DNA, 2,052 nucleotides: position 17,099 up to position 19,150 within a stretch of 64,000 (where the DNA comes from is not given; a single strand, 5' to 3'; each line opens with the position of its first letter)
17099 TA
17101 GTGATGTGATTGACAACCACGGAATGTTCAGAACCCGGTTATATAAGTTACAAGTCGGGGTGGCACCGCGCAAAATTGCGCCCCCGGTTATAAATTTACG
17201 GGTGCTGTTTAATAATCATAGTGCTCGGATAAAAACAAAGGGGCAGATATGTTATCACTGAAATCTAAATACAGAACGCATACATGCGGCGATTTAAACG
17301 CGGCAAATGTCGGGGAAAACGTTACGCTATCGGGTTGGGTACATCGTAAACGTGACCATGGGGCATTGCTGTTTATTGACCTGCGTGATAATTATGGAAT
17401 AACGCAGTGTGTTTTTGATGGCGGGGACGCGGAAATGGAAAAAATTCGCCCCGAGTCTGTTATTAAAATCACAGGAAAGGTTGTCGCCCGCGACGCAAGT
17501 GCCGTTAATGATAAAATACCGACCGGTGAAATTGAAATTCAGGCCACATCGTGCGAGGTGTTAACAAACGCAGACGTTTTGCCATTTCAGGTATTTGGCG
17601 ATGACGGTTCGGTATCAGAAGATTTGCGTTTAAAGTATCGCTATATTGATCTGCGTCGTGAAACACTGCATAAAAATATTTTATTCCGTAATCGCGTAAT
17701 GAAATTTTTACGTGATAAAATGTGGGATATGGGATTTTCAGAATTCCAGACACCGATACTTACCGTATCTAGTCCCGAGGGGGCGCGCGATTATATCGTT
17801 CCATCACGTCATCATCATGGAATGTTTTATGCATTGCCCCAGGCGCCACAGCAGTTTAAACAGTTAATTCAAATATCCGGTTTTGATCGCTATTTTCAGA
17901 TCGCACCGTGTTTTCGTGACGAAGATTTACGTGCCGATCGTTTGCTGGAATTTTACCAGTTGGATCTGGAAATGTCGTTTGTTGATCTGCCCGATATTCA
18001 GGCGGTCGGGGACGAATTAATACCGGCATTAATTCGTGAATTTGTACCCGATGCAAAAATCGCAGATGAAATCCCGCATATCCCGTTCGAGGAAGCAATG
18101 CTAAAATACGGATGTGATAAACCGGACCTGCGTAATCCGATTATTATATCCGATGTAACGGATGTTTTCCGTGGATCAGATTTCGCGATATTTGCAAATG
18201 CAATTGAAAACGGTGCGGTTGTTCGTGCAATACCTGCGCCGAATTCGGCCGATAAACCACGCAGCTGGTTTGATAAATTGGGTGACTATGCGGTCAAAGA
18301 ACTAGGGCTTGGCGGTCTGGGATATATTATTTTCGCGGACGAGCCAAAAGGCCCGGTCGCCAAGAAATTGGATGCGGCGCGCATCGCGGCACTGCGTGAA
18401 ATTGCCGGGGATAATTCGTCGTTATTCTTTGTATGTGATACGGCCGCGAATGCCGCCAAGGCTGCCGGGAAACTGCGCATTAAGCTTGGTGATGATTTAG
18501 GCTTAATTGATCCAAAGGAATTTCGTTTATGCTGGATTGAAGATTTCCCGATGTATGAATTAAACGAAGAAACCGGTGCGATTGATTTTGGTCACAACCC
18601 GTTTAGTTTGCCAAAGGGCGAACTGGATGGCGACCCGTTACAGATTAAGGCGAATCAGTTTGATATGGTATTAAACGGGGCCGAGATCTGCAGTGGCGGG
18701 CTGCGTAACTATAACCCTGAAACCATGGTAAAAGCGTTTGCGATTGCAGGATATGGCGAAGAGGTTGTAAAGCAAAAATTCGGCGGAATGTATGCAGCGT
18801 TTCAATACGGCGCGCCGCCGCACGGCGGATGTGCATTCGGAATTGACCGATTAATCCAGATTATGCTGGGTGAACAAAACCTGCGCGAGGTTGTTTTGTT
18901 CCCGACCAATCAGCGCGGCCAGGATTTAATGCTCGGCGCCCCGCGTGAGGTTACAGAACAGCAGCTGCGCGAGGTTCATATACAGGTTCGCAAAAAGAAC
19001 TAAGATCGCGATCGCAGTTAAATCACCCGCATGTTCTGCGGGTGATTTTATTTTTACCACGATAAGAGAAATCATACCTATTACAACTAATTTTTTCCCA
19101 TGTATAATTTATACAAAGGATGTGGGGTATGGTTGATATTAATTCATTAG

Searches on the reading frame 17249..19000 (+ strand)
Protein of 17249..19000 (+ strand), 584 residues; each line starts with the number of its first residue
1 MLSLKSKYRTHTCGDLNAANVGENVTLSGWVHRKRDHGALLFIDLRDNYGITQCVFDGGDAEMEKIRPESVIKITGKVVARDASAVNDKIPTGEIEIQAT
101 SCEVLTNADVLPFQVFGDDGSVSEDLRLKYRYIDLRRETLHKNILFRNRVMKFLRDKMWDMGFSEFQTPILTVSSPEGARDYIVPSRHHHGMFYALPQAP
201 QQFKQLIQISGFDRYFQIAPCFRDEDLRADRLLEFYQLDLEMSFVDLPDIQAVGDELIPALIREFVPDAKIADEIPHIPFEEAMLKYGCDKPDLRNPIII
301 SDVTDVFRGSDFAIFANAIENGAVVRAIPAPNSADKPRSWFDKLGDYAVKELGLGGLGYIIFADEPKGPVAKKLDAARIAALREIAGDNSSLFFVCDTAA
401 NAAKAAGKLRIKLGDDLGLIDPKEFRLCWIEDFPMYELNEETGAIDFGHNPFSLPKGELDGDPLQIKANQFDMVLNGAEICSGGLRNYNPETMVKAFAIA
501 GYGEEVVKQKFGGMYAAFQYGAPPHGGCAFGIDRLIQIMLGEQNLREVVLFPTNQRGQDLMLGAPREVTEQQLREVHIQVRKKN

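Call 10: find_related_loci(query=window:17249-19000:+, collection=genome_contigs, flank=3000)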
Query window:17249-19000:+ (584 aa) in genome_contigs; peptide patterns used: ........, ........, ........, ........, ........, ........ (x = any residue, [..] = any of these).
210 stretches matched a pattern; 176 encode a relative of the query (tblastn E <= 1e-3); the best 80 are kept; 80 distinct loci.
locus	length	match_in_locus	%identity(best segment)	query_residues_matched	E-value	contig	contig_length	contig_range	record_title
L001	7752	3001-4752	90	1-584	0e+0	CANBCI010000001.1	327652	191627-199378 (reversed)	MAG TPA_asm: uncultured Alphaproteobacteria bacterium isolate SRR15322610_bin.17_metawrap_v1.3_MAG genome assembly, cont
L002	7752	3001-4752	89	1-584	0e+0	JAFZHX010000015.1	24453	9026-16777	MAG: Alphaproteobacteria bacterium isolate RGIG7782 Water_buffalos_Rectum.Co__c902711, whole genome shotgun sequence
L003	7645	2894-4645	90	1-583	0e+0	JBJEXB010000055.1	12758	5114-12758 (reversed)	MAG: Candidatus Enterousia sp. isolate SARD02_bin.047 NODE_3233_length_12758_cov_5.477368, whole genome shotgun sequence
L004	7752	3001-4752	89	1-584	0e+0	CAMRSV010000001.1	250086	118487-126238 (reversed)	MAG TPA_asm: uncultured Alphaproteobacteria bacterium isolate SRR13573580_bin.22_metawrap_v1.3_MAG genome assembly, cont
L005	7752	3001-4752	90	1-584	0e+0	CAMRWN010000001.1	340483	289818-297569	MAG TPA_asm: uncultured Alphaproteobacteria bacterium isolate SRR13573576_bin.40_metawrap_v1.3_MAG genome assembly, cont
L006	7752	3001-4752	89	1-584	0e+0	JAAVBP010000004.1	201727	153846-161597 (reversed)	MAG: bacterium isolate Mgla_MAG_35-bin_11 c_000000034478, whole genome shotgun sequence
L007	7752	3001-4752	88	1-584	0e+0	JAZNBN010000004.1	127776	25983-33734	MAG: Candidatus Enterousia sp. isolate T1900044741_TS20190207.MAGScoT_cleanbin_000046 SGB_2069_k141_835942, whole genome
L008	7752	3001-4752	88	1-584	0e+0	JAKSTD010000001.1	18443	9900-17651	MAG: Alphaproteobacteria bacterium isolate Horse_feces298 MAG298_1, whole genome shotgun sequence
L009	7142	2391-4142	88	1-584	0e+0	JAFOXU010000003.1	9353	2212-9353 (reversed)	MAG: Alphaproteobacteria bacterium isolate RGIG896 Dairy_cattle_Rectum-3__c276676, whole genome shotgun sequence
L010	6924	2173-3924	88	1-584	0e+0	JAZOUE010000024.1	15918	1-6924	MAG: Candidatus Enterousia sp. isolate T1900045534_YK20190228.MAGScoT_cleanbin_000043 SGB_7755_k141_298661, whole genome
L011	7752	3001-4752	87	1-584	0e+0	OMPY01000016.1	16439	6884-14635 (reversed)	uncultured proteobacterium isolate RUG774 genome assembly, contig: scaffold_1463, whole genome shotgun sequence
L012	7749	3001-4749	88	1-583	0e+0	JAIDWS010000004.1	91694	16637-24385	MAG: Alphaproteobacteria bacterium isolate SC0372_S2_6 SC0372_S2_6_contig_4, whole genome shotgun sequence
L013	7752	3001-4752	88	1-584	0e+0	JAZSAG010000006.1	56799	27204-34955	MAG: Candidatus Enterousia sp. isolate T1900044938_TS20190404.MAGScoT_cleanbin_000029 SGB_3452_k141_1948842, whole genom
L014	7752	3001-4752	88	1-584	0e+0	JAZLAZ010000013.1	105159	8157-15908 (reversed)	MAG: Candidatus Enterousia sp. isolate T1900045067_TC20190061.MAGScoT_cleanbin_000021 SGB_4608_k141_1866197, whole genom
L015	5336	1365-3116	87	1-584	0e+0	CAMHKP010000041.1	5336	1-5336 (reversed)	MAG: uncultured Alphaproteobacteria bacterium isolate SRR11784293_bin.8_metaWRAP_v1.3_MAG genome assembly, contig: ERZ12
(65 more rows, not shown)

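Call 11: search_protein_families(library=ncbifam, proteins=[window:17249-19000:+])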
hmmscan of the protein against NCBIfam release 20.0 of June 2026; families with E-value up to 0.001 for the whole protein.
window:17249-19000:+ (584 aa): 17 families
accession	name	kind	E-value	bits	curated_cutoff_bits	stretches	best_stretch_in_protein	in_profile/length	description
NF001750.0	PRK00476.1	equivalog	2.2e-224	746.1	443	1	7-583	3-589/590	aspartate--tRNA ligase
TIGR00459.1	aspS_bact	equivalog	6.1e-174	579.6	373.85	1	9-583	3-586/586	aspartate--tRNA ligase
NF009460.0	PRK12820.1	equivalog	3.3e-125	418.9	1379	1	11-577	24-614/723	bifunctional aspartyl-tRNA synthetase/aspartyl/glutamyl-tRNA amidotransferase subunit C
NF003483.0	PRK05159.1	equivalog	2.3e-63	214.6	353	2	8-266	3-259/438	aspartate--tRNA(Asn) ligase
TIGR00458.1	aspS_nondisc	equivalog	8.9e-53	179.8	368.4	2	13-268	3-256/428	aspartate--tRNA(Asn) ligase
NF003037.0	PRK03932.1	equivalog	2.4e-32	112.5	414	2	17-267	11-264/451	asparagine--tRNA ligase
NF001756.1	PRK00484.1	subfamily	6.9e-32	110.7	468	2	17-273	46-298/488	lysine--tRNA ligase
TIGR00457.1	asnS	equivalog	1.3e-30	106.6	342.6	2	19-270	13-269/455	asparagine--tRNA ligase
TIGR00499.1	lysS_bact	equivalog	5.7e-29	101.1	427.6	2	7-271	40-299/496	lysine--tRNA ligase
NF002821.0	PRK02983.1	equivalog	4.8e-25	87.7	742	2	8-258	645-892/1102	bifunctional lysylphosphatidylglycerol synthetase/lysine--tRNA ligase LysX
NF009101.0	PRK12445.1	subfamily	3.5e-21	75.3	1026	2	10-272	55-312/505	lysine--tRNA ligase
NF005052.0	PRK06462.1-1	equivalog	4.7e-12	45.6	368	1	122-264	29-172/353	asparagine synthetase A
NF005054.0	PRK06462.1-4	equivalog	6.9e-11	41.8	309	1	130-270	11-160/318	asparagine synthetase A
TIGR00462.1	genX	equivalog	4.8e-08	32.8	286.9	1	515-551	268-304/304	EF-P lysine aminoacylase EpmA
NF006828.0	PRK09350.1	equivalog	9.6e-08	31.6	264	1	470-554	235-323/325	elongation factor P--(R)-beta-lysine ligase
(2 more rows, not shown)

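Call 31: find_homologous_proteins(query=window:17249-19000:+, max_evalue=1e-50)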
Query window:17249-19000:+ (584 aa): 8000 proteins with E <= 1e-50 among 8000 candidates; the best 120 are listed.
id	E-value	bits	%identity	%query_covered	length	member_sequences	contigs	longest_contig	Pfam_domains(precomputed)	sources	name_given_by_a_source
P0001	0.0e+0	1349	100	100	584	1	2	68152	PF01336.32,PF02938.20,PF00152.26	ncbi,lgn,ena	-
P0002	0.0e+0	1259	93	100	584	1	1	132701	PF01336.32,PF02938.20,PF00152.26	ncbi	-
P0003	0.0e+0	1238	90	100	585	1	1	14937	PF01336.32,PF02938.20,PF00152.26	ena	-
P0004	0.0e+0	1230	90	100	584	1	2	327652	PF01336.32,PF02938.20,PF00152.26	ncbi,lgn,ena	-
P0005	0.0e+0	1226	89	100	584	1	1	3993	PF01336.32,PF02938.20,PF00152.26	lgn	-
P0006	0.0e+0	1226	90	100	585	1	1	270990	PF01336.32,PF02938.20,PF00152.26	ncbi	-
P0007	0.0e+0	1225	90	100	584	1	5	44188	PF01336.32,PF02938.20,PF00152.26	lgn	-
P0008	0.0e+0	1224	90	100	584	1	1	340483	PF01336.32,PF02938.20,PF00152.26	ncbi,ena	-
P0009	0.0e+0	1223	90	100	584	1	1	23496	PF01336.32,PF02938.20,PF00152.26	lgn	-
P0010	0.0e+0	1220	90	100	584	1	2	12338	PF01336.32,PF02938.20,PF00152.26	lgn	-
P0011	0.0e+0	1219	90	100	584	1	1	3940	PF01336.32,PF02938.20,PF00152.26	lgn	-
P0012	0.0e+0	1219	89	100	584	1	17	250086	PF01336.32,PF02938.20,PF00152.26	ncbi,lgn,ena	-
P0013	0.0e+0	1219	89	100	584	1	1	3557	PF01336.32,PF02938.20,PF00152.26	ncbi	-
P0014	0.0e+0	1218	90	100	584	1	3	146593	PF01336.32,PF02938.20,PF00152.26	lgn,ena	-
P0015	0.0e+0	1218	90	100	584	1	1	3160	PF01336.32,PF02938.20,PF00152.26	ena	-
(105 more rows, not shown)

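Call 67: search_protein_representatives(protein=window:17249-19000:+)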
Query: 584 residues. Proteins with E-value up to 0.001 (for the whole library): 25636; up to 1e-10: 13257; up to 1e-30: 3132. The best 150 are listed.
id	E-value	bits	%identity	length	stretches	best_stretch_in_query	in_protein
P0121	2.6e-194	663.3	54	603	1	7-581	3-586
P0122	7.3e-192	655.2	55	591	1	7-580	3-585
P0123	1.3e-186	637.9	53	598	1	7-580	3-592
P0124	6.5e-186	635.6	49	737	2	6-417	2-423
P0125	1.8e-181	620.9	54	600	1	20-580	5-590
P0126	3.4e-176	603.5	53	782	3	7-271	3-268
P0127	6.4e-174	596.0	51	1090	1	7-581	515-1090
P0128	4.8e-166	570.0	50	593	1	8-584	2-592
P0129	8.9e-164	562.5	49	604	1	2-581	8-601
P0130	5.6e-157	540.0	48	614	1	7-580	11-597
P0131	1.6e-152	525.3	49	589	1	8-582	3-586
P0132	3.4e-152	524.2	43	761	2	5-417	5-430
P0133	1.1e-146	506.1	47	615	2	20-266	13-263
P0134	3.4e-145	501.1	43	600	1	6-580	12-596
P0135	7.5e-142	490.1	43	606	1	12-582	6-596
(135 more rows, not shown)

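Call 68: list_cluster_members(proteins=[P0121, P0122, P0123, P0125, P0128, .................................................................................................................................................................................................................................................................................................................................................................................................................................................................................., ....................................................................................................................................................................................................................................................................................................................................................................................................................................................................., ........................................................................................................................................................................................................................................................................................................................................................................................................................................, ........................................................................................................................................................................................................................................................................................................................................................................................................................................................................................, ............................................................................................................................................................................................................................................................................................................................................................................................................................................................])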
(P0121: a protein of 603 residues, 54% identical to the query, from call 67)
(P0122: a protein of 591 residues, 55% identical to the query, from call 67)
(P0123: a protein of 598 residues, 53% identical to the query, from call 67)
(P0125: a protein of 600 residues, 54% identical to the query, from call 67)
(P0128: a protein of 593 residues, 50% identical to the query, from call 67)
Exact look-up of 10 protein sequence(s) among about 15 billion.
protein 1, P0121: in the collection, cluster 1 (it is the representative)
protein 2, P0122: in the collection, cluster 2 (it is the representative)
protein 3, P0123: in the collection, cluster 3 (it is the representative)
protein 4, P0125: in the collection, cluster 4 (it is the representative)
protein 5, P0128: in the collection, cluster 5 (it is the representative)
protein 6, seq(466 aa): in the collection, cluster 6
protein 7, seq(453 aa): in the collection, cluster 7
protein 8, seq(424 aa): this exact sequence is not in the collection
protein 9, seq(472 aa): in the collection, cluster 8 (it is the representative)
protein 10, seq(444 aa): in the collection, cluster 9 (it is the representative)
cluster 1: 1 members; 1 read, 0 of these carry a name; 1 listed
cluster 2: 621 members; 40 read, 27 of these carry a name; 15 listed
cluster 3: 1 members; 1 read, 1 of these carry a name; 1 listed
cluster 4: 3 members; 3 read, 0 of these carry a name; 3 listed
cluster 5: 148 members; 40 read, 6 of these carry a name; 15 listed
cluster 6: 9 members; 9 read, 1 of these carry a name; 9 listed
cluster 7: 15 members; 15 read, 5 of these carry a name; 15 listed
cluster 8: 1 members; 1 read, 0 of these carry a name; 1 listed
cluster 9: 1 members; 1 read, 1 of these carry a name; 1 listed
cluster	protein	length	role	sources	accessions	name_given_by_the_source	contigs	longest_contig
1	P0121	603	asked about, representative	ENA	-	-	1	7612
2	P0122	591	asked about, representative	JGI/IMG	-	aspartyl-tRNA synthetase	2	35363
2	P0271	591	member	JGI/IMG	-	aspartyl-tRNA synthetase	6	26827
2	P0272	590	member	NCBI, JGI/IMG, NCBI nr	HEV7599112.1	MAG TPA: aspartate--tRNA ligase [Bradyrhizobium sp.] | aspartyl-tRNA synthetase | aspartate--tRNA ligase [Bradyrhizobium sp.]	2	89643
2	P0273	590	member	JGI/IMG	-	aspartyl-tRNA synthetase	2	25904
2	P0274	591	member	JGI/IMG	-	aspartyl-tRNA synthetase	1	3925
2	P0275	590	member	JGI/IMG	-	aspartyl-tRNA synthetase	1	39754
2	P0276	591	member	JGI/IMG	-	aspartyl-tRNA synthetase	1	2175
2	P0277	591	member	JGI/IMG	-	aspartyl-tRNA synthetase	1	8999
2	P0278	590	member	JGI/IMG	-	aspartyl-tRNA synthetase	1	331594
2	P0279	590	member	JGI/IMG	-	aspartyl-tRNA synthetase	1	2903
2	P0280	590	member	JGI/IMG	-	aspartyl-tRNA synthetase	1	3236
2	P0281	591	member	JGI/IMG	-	aspartyl-tRNA synthetase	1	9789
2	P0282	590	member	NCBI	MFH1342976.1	MAG: aspartate--tRNA ligase [Pseudomonadota bacterium]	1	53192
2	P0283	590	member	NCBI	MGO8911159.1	MAG: aspartate--tRNA ligase [Bradyrhizobium sp.]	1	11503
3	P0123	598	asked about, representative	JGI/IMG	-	aspartyl-tRNA synthetase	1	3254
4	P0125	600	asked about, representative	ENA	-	-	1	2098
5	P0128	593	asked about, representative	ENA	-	-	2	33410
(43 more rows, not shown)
